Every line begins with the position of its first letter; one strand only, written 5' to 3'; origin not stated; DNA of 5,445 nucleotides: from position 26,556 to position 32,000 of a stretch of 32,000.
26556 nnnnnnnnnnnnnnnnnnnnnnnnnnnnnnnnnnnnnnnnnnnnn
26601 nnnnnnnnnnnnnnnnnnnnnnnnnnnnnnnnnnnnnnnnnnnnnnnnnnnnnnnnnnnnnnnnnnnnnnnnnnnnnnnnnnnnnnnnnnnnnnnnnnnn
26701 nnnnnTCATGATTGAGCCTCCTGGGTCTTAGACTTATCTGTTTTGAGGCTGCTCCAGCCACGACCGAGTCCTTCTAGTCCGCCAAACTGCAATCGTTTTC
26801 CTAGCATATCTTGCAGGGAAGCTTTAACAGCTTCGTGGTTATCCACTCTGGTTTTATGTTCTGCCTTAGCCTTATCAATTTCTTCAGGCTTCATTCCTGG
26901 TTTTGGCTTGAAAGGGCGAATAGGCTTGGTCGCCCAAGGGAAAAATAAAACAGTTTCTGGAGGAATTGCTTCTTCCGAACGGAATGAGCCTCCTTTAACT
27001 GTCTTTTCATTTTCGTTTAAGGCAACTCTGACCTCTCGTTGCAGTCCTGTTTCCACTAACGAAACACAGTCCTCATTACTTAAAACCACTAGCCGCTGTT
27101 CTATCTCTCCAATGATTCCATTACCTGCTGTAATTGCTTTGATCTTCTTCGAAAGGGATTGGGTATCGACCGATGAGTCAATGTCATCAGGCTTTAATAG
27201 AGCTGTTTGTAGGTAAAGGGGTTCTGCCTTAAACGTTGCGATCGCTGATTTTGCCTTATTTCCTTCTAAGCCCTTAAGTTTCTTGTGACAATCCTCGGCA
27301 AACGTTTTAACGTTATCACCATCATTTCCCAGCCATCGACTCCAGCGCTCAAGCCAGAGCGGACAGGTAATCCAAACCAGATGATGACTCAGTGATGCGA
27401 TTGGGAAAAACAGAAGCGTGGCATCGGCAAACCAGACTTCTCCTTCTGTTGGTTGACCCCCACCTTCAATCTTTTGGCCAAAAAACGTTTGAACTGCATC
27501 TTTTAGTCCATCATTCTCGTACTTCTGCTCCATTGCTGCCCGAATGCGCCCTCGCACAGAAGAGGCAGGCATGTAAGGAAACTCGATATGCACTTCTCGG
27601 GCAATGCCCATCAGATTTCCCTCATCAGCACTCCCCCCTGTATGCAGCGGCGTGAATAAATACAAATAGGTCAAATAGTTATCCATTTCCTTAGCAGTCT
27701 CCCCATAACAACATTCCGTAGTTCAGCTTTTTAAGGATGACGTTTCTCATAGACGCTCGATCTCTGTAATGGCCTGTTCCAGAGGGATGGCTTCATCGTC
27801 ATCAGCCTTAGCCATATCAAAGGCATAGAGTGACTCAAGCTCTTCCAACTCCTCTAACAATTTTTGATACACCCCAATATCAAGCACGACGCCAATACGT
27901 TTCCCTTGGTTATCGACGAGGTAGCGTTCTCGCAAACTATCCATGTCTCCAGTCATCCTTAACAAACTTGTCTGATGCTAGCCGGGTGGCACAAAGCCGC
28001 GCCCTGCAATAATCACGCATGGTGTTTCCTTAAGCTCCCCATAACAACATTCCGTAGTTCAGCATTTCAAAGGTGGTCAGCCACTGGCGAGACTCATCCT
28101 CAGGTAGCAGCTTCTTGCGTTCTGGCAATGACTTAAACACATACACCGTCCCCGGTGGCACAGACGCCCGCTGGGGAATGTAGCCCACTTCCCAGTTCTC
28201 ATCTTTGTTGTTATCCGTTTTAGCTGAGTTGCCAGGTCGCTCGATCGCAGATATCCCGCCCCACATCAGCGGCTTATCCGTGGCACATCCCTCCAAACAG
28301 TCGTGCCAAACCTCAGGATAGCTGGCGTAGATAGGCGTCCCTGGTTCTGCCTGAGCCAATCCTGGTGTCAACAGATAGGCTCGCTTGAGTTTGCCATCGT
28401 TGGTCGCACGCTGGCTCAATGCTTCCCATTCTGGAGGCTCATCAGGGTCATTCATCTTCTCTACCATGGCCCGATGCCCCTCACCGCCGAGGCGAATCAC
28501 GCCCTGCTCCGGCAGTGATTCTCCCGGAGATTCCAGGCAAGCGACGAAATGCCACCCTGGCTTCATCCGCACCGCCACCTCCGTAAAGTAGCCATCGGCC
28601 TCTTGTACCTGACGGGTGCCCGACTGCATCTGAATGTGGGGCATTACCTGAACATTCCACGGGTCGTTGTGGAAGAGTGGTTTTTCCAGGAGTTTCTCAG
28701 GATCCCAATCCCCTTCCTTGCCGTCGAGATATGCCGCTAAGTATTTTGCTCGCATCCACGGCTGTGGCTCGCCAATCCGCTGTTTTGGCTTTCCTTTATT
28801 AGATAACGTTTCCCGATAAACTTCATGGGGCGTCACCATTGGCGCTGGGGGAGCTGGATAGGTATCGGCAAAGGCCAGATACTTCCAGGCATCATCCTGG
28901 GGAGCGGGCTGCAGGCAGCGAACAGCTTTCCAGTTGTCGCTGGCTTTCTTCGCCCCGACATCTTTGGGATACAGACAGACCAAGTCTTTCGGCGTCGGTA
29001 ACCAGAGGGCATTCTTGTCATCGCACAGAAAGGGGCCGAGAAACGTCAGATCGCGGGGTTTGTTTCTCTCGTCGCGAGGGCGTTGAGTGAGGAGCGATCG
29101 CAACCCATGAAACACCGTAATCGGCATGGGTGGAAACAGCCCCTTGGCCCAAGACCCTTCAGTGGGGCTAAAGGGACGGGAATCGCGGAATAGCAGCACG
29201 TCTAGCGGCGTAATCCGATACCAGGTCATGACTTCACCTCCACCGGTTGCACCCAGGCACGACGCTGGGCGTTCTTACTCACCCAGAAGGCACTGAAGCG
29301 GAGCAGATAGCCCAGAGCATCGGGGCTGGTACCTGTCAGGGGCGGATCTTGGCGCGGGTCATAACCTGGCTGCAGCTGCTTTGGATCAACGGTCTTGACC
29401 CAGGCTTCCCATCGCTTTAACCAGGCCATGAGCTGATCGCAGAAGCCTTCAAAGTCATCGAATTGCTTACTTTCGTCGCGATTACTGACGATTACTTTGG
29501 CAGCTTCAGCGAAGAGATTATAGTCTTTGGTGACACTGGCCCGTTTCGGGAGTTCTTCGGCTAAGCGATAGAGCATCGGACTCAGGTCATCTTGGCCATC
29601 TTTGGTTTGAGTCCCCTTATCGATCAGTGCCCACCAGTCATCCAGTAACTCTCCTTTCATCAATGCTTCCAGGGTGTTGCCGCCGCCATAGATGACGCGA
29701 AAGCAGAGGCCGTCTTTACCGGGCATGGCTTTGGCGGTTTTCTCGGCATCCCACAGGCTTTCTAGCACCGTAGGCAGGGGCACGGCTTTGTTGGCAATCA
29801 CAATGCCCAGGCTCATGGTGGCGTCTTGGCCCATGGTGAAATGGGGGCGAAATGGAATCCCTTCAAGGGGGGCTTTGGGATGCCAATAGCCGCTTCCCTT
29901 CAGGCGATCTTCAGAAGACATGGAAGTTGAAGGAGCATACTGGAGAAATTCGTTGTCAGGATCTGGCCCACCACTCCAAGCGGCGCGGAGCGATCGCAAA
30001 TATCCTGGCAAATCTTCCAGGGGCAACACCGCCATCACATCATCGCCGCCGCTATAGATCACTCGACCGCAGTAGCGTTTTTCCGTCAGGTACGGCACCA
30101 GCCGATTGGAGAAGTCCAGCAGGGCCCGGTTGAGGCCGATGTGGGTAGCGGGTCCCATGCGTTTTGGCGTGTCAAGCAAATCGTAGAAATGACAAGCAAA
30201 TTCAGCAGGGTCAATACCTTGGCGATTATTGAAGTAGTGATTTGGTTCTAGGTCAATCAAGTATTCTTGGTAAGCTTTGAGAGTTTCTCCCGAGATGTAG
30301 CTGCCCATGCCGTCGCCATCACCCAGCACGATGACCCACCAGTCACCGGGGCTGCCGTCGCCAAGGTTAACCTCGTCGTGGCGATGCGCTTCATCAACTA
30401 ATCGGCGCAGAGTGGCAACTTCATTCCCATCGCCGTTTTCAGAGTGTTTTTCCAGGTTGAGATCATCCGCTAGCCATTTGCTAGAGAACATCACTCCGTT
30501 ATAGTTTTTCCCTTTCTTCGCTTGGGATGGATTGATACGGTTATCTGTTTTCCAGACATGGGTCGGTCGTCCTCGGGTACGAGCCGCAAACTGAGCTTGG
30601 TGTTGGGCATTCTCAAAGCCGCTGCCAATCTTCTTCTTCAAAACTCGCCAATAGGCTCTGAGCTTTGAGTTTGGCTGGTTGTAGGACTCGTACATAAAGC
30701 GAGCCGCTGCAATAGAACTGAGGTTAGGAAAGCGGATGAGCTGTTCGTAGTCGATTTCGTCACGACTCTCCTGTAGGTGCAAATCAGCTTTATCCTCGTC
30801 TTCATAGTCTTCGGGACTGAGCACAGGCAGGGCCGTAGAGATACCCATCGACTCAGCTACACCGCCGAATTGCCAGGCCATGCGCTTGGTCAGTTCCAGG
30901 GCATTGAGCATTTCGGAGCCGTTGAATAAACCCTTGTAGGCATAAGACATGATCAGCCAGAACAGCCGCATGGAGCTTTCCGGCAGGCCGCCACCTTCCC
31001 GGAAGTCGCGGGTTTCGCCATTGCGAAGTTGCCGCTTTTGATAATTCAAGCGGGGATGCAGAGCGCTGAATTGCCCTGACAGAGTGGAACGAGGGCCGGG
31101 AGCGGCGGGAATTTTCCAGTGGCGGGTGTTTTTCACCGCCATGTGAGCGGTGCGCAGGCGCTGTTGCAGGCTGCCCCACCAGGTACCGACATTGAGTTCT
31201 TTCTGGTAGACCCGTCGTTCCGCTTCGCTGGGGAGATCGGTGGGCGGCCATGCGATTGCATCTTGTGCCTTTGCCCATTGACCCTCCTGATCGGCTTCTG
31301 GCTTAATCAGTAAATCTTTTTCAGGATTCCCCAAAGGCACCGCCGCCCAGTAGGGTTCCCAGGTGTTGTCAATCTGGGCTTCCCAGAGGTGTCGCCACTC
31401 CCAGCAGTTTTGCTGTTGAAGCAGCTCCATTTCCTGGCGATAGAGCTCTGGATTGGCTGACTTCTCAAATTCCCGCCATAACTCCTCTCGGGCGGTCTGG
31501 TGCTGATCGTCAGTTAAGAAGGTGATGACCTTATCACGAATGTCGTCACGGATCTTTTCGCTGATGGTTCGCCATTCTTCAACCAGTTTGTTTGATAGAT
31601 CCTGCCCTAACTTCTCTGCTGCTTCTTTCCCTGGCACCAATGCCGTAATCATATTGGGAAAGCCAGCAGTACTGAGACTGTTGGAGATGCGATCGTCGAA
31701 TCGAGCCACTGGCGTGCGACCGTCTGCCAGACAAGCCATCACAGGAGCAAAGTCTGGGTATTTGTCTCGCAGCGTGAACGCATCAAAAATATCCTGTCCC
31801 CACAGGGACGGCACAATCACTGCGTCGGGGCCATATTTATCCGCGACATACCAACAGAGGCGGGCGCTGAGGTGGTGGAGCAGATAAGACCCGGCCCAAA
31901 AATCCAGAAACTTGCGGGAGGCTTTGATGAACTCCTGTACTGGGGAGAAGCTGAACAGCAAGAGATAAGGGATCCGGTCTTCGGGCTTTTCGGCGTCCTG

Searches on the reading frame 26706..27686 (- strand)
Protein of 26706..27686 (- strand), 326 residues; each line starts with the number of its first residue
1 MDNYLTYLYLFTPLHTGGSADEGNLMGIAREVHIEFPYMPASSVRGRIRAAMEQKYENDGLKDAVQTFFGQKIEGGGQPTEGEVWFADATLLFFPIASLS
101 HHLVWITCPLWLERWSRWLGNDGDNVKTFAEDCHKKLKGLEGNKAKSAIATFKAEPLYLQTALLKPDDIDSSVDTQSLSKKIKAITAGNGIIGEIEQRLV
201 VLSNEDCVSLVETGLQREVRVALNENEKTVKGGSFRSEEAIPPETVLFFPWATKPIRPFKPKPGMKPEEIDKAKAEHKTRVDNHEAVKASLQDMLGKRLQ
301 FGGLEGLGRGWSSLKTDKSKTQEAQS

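Call 5: search_protein_families(library=pfam, proteins=[window:26706-27686:-], max_evalue=0.1)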
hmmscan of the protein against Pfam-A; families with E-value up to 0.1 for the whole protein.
window:26706-27686:- (326 aa): 2 families
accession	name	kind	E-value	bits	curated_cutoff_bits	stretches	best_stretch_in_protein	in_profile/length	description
PF03787.20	RAMPs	-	6.4e-16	59.8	22.1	1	8-311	2-187/189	RAMP superfamily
PF19464.4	DUF6001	-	0.004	16.7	25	1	64-158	163-256/348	Family of unknown function (DUF6001)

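Call 6: search_protein_families(library=padloc, proteins=[window:26706-27686:-], max_evalue=0.1)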
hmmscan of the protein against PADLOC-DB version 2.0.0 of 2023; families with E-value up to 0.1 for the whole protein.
window:26706-27686:- (326 aa): 25 families
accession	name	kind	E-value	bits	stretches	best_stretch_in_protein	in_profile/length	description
PDLC00981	Cmr4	-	7.8e-41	138.9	1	4-310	1-280/283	CRISPR type III-B/RAMP module RAMP protein Cmr4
PDLC01295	Cmr4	-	3.8e-38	130.2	1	5-310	2-253/256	"CAS-III-B,CAS-III-C; effector_G7"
PDLC01441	Cmr4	-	1.7e-37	127.5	1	5-316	4-243/245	"CAS-III-B,CAS-III-C; effector_G7"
PDLC00982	Cmr4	-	1.1e-34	118.5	1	4-310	1-278/281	Cmr4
PDLC01015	Csm3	-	1e-08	34.5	1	12-146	3-119/178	Csm3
PDLC01613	Csm3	-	1.3e-08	34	1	9-311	3-175/177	"CAS-III-A,CAS-III-D; effector_G7"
PDLC01016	Csm3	-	9.6e-08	30.6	1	8-269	3-149/189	Csm3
PDLC02111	Cas7_IIId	-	1.2e-07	28.9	1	8-76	16-76/417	-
PDLC01339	Csm3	-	2.7e-07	29.8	1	11-120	2-107/163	"CAS-III-A,CAS-III-D; effector_G7"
PDLC01017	Csm3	-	6.4e-06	24.1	1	11-60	18-71/257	Csm3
PDLC01297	Csm3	-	1.7e-05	22.8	1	8-80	9-88/198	"CAS-III-A,CAS-III-D; effector_G7"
PDLC01442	Csm3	-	1.8e-05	22.7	1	10-57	16-65/208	"CAS-III-A,CAS-III-D; effector_G7"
PDLC01014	Csm3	-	8e-05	20.8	1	8-59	10-65/203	CRISPR type III-A/MTUBE-associated RAMP protein Csm3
PDLC01452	Cmr6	-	0.00015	20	1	27-89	90-142/228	"CAS-III-B,CAS-III-C; effector_G7"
PDLC00989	Cmr6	-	0.00061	17.7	1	33-89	107-166/264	Cmr6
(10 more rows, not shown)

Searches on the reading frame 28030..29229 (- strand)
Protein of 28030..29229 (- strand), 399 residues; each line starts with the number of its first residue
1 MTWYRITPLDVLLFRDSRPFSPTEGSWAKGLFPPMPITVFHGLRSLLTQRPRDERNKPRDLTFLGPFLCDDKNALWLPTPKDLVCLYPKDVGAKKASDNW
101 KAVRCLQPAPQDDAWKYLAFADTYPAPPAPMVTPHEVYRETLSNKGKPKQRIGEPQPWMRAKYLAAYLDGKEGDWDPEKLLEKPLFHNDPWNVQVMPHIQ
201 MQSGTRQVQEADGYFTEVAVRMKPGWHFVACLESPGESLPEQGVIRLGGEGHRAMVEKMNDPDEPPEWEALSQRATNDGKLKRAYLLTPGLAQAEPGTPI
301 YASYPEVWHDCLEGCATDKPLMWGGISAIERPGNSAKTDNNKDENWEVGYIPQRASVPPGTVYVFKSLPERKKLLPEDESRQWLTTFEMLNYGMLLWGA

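Call 5: search_protein_families(library=pfam, proteins=[window:28030-29229:-], max_evalue=0.1)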
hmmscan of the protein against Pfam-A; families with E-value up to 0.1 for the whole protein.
window:28030-29229:- (399 aa): 1 family
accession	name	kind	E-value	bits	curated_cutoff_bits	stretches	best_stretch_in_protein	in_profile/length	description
PF09700.15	Cas_Cmr3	-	1.8e-44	153.2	21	1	4-398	1-365/367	CRISPR-associated protein (Cas_Cmr3)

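Call 6: search_protein_families(library=padloc, proteins=[window:28030-29229:-], max_evalue=0.1)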
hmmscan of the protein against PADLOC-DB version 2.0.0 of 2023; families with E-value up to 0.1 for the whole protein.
window:28030-29229:- (399 aa): 6 families
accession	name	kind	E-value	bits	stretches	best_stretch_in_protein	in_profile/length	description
PDLC01640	Cmr3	-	1.1e-42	145.1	1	4-398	1-322/324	"CAS-III-B,CAS-III-C; effector_G5"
PDLC01361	Cmr3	-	1e-41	142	1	6-397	1-307/308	"CAS-III-B,CAS-III-C; effector_G5"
PDLC00980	Cmr3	-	4.1e-40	136.5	1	6-381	1-339/357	Cmr3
PDLC00978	Cmr3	-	9.3e-17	59.3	2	4-92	1-97/346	CRISPR type III-B/RAMP module-associated protein Cmr3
PDLC01269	Cmr3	-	8.3e-12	43.6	1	13-398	1-272/273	"CAS-III-B,CAS-III-C; effector_G5"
PDLC01454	Cmr3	-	1.6e-06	25.9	1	5-92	4-68/278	"CAS-III-B,CAS-III-C; effector_G5"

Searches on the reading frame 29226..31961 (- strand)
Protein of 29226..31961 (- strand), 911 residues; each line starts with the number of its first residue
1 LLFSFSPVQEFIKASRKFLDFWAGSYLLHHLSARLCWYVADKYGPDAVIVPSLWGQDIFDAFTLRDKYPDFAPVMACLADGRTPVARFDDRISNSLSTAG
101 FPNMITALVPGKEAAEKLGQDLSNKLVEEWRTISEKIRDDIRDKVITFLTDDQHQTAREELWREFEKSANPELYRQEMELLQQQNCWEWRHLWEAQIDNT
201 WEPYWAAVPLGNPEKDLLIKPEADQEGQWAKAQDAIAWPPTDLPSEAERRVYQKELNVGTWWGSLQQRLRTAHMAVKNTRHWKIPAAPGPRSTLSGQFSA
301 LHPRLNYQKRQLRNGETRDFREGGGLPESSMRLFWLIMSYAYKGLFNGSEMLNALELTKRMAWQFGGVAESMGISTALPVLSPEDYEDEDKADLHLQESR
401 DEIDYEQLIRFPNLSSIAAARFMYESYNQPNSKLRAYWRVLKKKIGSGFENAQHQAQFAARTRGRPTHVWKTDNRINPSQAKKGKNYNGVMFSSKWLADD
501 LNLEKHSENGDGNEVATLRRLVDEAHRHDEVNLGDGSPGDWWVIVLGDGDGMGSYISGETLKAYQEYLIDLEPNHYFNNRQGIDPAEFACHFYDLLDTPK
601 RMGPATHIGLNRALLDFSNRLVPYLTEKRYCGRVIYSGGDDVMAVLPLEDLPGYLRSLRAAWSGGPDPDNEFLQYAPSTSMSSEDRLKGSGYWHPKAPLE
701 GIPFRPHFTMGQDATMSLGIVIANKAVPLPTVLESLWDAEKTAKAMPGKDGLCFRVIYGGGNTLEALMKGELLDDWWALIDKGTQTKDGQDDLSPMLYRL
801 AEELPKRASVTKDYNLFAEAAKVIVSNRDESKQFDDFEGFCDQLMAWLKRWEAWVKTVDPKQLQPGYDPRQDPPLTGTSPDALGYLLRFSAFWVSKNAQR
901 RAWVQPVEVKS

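Call 5: search_protein_families(library=pfam, proteins=[window:29226-31961:-], max_evalue=0.1)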
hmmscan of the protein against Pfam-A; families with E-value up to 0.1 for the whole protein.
window:29226-31961:- (911 aa): 2 families
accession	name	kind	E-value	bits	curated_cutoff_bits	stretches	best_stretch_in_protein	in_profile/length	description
PF12469.13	Cmr2_N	-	8.7e-30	103.5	25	1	2-134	3-110/111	CRISPR-associated protein Cmr2, N-terminal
PF22335.1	Cas10-Cmr2_palm2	-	8e-15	55.6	27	2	544-663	4-83/133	Cas10/Cmr2, second palm domain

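Call 6: search_protein_families(library=padloc, proteins=[window:29226-31961:-], max_evalue=0.1)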
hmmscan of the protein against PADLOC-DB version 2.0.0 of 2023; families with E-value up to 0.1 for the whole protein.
window:29226-31961:- (911 aa): 12 families
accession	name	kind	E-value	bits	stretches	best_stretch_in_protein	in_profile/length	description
PDLC02052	Cas10b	-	0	1032.7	1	2-903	155-874/875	-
PDLC01292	Cas10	-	1.1e-58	197.6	1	1-753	3-387/387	CAS-III; effector_LS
PDLC01422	Cas10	-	2.1e-51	173.5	1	1-848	5-494/519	CAS-III; effector_LS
PDLC00917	Cas10b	-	6.9e-43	145.3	2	537-744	355-509/510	"CRISPR-associated protein Cas10/Cmr2, subtype III-B"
PDLC01444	Cas10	-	2.7e-34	117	2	519-845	359-587/605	CAS-III; effector_LS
PDLC01651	Cas10b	-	5.5e-32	108.5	1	2-133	3-111/113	CAS-III-B; effector_LS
PDLC00920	Cas10b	-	1.5e-27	94.4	1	2-136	5-115/116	Cas10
PDLC02054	Cas10b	-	1.9e-27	94.4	3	539-663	275-356/537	-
PDLC02053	Cas10b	-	1.7e-25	87.3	3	529-776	402-619/717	-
PDLC02051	Cas10b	-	4.5e-19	67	2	626-786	283-406/479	-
PDLC01293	Cas10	-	0.0017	15.3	0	612-648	488-524/577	CAS-III; effector_LS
PDLC00916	Cas10a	-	0.021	11.7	0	634-660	582-608/650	"CRISPR-associated protein Cas10/Csm1, subtype III-A/MTUBE"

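Call 48: search_protein_families(library=ncbifam, proteins=[window:29226-31961:-], max_evalue=0.1)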
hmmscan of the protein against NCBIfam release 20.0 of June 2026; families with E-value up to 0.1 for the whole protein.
window:29226-31961:- (911 aa): 2 families
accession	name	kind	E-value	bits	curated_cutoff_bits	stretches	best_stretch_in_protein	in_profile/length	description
TIGR02577.1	cas_TM1794_Cmr2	equivalog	2.6e-42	145.3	79.4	2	537-744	355-509/510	type III-B CRISPR-associated protein Cas10/Cmr2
TIGR02578.2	cas_TM1811_Csm1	equivalog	2.1e-06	26.7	170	1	707-754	595-644/753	type III-A CRISPR-associated protein Cas10/Csm1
